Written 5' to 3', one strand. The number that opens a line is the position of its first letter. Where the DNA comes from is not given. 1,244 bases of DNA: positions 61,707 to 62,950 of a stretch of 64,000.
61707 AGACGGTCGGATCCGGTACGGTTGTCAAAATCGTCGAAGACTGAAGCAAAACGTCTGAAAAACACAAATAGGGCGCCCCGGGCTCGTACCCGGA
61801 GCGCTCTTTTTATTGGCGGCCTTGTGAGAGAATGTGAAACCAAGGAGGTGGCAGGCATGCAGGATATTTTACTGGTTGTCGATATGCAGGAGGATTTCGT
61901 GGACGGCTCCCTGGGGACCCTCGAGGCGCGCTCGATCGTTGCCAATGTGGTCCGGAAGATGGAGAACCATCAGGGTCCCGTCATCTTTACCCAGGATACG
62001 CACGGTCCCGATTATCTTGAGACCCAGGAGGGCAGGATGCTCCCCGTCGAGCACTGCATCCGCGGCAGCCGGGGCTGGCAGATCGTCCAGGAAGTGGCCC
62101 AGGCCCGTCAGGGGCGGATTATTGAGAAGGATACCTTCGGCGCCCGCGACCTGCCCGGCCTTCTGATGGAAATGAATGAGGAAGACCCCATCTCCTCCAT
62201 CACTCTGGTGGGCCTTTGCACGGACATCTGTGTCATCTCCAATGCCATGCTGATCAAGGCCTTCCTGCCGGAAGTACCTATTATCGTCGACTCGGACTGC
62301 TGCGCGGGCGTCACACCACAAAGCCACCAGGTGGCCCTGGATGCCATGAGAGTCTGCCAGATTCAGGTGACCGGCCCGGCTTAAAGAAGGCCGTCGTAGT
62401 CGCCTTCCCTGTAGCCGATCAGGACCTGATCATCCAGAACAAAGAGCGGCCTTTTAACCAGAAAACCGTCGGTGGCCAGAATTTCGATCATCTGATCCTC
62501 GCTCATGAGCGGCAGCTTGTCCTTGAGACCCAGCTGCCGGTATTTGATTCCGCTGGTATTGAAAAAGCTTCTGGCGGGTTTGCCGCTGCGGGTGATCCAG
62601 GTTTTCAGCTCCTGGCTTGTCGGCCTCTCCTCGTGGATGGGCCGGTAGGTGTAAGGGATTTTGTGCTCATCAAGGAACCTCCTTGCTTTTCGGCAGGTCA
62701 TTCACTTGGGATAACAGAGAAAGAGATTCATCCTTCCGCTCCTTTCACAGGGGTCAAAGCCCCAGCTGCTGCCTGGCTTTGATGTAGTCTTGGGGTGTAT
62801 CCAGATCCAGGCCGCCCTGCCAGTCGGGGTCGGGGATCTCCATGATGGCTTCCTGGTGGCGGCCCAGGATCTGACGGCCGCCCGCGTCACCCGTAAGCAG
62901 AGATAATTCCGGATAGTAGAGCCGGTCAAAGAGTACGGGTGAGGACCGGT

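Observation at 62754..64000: YqeC-MocA fusion next to the selenoprotein: signature of a selenium-dependent molybdenum hydroxylase trait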

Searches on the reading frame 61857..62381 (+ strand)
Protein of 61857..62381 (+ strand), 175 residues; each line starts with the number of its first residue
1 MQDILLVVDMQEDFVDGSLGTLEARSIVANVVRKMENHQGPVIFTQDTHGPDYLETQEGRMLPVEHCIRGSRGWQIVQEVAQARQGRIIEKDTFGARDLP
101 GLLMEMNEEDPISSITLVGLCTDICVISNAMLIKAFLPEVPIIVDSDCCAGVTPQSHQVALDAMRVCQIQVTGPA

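Call 13: find_encoding_contigs(protein=window:61857-62381:+, flank=10000, max_places=6)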
Protein seq(175 aa) (175 aa): 11 contigs read that carry it; 6 places shown.
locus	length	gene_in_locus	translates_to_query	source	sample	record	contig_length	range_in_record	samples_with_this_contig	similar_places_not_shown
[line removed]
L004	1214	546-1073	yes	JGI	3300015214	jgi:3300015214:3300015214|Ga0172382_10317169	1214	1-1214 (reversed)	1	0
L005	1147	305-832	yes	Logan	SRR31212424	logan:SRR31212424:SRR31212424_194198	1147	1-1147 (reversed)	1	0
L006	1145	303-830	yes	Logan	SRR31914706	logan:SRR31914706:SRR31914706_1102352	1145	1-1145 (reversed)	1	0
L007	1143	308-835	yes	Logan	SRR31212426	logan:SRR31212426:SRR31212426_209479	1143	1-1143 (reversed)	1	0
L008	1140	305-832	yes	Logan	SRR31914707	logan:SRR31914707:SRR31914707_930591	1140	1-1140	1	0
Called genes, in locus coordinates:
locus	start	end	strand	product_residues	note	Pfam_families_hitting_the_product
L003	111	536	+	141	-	PF00164:Ribosom_S12_S23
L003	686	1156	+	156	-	PF00177:Ribosomal_S7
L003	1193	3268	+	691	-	PF00009:GTP_EFTU, PF03144:GTP_EFTU_D2, PF22042:EF-G_D2, PF14492:EFG_III, PF16658:RF3_C (faint), PF03764:EFG_IV, PF00679:EFG_C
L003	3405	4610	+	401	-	PF00009:GTP_EFTU, PF03144:GTP_EFTU_D2, PF03143:GTP_EFTU_D3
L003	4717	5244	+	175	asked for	PF00857:Isochorismatase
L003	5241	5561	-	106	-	PF03960:ArsC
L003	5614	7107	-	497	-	PF19842:YqeC, PF01128:IspD (weak), PF02348:CTP_transf_3 (faint), PF12804:NTP_transf_3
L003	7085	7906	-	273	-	-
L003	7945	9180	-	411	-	PF01996:F420_ligase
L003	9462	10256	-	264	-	PF01790:LGT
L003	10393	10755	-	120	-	PF13828:DUF4190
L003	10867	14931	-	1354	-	PF00580:UvrD-helicase, PF13245:AAA_19, PF00580:UvrD-helicase, PF13361:UvrD_C, PF13538:UvrD_C_2 (faint)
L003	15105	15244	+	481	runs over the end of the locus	-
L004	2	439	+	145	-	?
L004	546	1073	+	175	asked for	PF00857:Isochorismatase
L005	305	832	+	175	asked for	PF00857:Isochorismatase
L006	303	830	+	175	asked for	PF00857:Isochorismatase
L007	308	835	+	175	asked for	PF00857:Isochorismatase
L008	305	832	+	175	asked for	PF00857:Isochorismatase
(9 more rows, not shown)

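Call 14: search_protein_families(library=ncbifam, proteins=[L003:5617-7107:-, L003:7088-7906:-, L003:7948-9180:-, L003:9465-10256:-, L003:10396-10755:-], max_evalue=0.01)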
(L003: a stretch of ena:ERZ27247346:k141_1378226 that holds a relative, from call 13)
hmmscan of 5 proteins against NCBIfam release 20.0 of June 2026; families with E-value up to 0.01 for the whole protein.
L003:5617-7107:- (497 aa): 33 families (the best 25 are shown)
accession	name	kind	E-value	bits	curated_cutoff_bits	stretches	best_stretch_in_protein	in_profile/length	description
TIGR03310.1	matur_MocA_YgfJ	equivalog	3.7e-41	141.2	186.45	1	296-490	1-187/188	molybdenum cofactor cytidylyltransferase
NF045665.1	NTPtran_DVU1551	equivalog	4.5e-38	131.2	315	1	295-493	1-191/359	DVU_1551 family NTP transferase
TIGR03172.2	TIGR03172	equivalog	1.3e-33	116.6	73.05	1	37-256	1-206/209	selenium cofactor biosynthesis protein YqeC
TIGR03202.1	pucB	equivalog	2.9e-24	85.9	235.05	1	296-488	2-192/192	xanthine dehydrogenase accessory protein PucB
NF045782.1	NicBOxredNboR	equivalog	3.1e-15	56.4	260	1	292-487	6-201/206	nicotine blue oxidoreductase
NF010935.0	PRK14355.1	equivalog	1.2e-14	53.8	718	1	295-442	4-143/459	bifunctional UDP-N-acetylglucosamine diphosphorylase/glucosamine-1-phosphate N-acetyltransferase GlmU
NF053639.1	Mfer334_fam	equivalog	9.9e-14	51.7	260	1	299-421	4-127/209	pseudomurein biosynthesis protein PmurB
NF010932.0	PRK14352.1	equivalog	1.1e-11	44.1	611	1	295-429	7-135/488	bifunctional UDP-N-acetylglucosamine diphosphorylase/glucosamine-1-phosphate N-acetyltransferase GlmU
TIGR01173.1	glmU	equivalog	1.9e-11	43.5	366.85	1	296-428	2-125/452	bifunctional UDP-N-acetylglucosamine diphosphorylase/glucosamine-1-phosphate N-acetyltransferase GlmU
TIGR02665.1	molyb_mobA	equivalog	1.2e-10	41.7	151.85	1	295-439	1-133/186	molybdenum cofactor guanylyltransferase MobA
NF010933.0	PRK14353.1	equivalog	7.2e-10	38.1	505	1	295-427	6-131/453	bifunctional UDP-N-acetylglucosamine diphosphorylase/glucosamine-1-phosphate N-acetyltransferase GlmU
NF010934.1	PRK14354.1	equivalog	8.2e-10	37.8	450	1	297-437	2-132/447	bifunctional UDP-N-acetylglucosamine diphosphorylase/glucosamine-1-phosphate N-acetyltransferase GlmU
NF010940.0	PRK14360.1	equivalog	2.9e-09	36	602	1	296-444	3-143/452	bifunctional UDP-N-acetylglucosamine diphosphorylase/glucosamine-1-phosphate N-acetyltransferase GlmU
NF041135.1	IPPtranDIPPsyn_Thcocales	equivalog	3.5e-08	32.9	580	1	296-387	2-87/419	bifunctional L-myo-inositol-1-phosphate cytidylyltransferase/CDP-L-myo-inositol myo-inositolphosphotransferase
NF001457.0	PRK00317.1-3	equivalog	1.2e-07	31.4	164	1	296-427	3-122/200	molybdenum cofactor guanylyltransferase MobA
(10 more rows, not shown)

L003:7088-7906:- (273 aa): 2 families
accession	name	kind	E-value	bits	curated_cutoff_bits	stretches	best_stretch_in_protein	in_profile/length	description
TIGR03309.1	matur_yqeB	equivalog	1.2e-96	323.1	220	1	5-258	1-254/256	selenium-dependent molybdenum cofactor biosynthesis protein YqeB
TIGR03260.1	met_CoM_red_D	equivalog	0.0061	16.5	100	1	144-227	29-109/150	methyl-coenzyme M reductase operon protein D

L003:7948-9180:- (411 aa): 3 families
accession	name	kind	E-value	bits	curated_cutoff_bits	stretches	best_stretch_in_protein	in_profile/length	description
NF009809.0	PRK13293.1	equivalog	6.6e-11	42.1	274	2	29-85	11-58/253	coenzyme F420-0:L-glutamate ligase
TIGR01916.1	F420_cofE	equivalog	6.9e-11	42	180.65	2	29-84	9-56/244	coenzyme F420-0:L-glutamate ligase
NF009810.0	PRK13294.1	equivalog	0.0073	15.2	304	0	30-80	22-64/449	coenzyme F420-0:L-glutamate ligase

L003:9465-10256:- (264 aa): 7 families
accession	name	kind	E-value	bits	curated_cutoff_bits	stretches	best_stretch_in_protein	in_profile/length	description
NF000778.0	PRK00052.3-4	equivalog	9e-44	150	334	1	7-254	8-242/252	prolipoprotein diacylglyceryl transferase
TIGR00544.1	lgt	equivalog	8.5e-29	100.8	118.9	1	12-258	22-271/280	prolipoprotein diacylglyceryl transferase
NF000777.0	PRK00052.3-2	equivalog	4.1e-15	56.1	558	1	9-225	15-245/310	prolipoprotein diacylglyceryl transferase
NF000784.0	PRK00052.4-5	subfamily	2.6e-12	46.5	409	1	11-173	11-164/298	prolipoprotein diacylglyceryl transferase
NF000779.0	PRK00052.3-5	equivalog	9.1e-06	25.6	405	1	3-221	8-203/257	prolipoprotein diacylglyceryl transferase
NF000780.0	PRK00052.4-1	equivalog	0.00015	21.1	547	1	5-233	23-255/327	prolipoprotein diacylglyceryl transferase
NF009611.0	PRK13108.1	equivalog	0.0024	16.9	636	0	12-253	23-272/476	prolipoprotein diacylglyceryl transferase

L003:10396-10755:- (120 aa): 0 families

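Call 21: find_related_loci(query=L003:5617-7107:-, collection=genome_contigs, flank=10000)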
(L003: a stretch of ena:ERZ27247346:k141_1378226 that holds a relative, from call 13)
Query L003:5617-7107:- (497 aa) in genome_contigs; peptide patterns used: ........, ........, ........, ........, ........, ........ (x = any residue, [..] = any of these).
116 stretches matched a pattern; 5 encode a relative of the query (tblastn E <= 1e-3); 5 distinct loci.
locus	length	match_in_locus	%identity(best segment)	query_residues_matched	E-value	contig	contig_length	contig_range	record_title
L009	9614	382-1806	45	16-488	2e-130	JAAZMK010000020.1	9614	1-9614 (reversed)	MAG: Clostridiaceae bacterium isolate AS23ysBPME_357 16606_AS23, whole genome shotgun sequence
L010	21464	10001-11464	45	7-490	2e-133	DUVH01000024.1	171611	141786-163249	MAG TPA_asm: Clostridiaceae bacterium isolate AS08sgBPME_361 107385_AS08, whole genome shotgun sequence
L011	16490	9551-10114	28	295-495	2e-11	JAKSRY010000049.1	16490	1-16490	MAG: Lachnospiraceae bacterium isolate Horse_feces267 MAG267_49, whole genome shotgun sequence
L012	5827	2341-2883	28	295-488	3e-11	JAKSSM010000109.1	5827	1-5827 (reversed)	MAG: Clostridia bacterium isolate Horse_feces281 MAG281_109, whole genome shotgun sequence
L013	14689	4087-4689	27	38-253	1e-10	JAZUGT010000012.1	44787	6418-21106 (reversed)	MAG: Lachnospiraceae bacterium isolate T1900045283_TH20190053.MAGScoT_cleanbin_000034 SGB_5963_k141_1545500, whole genom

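Call 27: search_protein_families(library=pfam, proteins=[L003:7948-9180:-, L003:7088-7906:-], max_evalue=0.001)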
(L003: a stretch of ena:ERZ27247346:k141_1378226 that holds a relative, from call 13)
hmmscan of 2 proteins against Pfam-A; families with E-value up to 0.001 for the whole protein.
L003:7948-9180:- (411 aa): 1 family
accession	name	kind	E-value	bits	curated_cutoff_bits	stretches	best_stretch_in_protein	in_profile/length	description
PF01996.21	F420_ligase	-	5.2e-51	173.7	25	1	26-404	1-218/218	F420-0:Gamma-glutamyl ligase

L003:7088-7906:- (273 aa): 0 families

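Call 80: search_solved_structures(query=L003:7948-9180:-, max_evalue=0.01)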
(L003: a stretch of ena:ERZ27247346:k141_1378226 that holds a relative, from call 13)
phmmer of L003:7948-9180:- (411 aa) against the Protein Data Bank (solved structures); distinct sequences matched with E-value up to 0.01: 0.

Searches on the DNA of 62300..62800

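Call 76: search_rna_families(source=window, start=62300, end=62800, threshold=evalue, max_evalue=10)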
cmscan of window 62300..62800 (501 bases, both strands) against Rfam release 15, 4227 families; matches with E-value up to 10: 2.
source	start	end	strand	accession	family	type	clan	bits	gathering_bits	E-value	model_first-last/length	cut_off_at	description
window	62345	62469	+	RF02998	IS605-orfB-II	Gene; sRNA;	-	14.1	88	8.8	1-155/155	no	IS605-orfB-II RNA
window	62690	62783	-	RF02142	HOXA11-AS1_6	Gene; lncRNA;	-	9.9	50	8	72-179/179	no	HOXA11 antisense RNA 1 conserved region 6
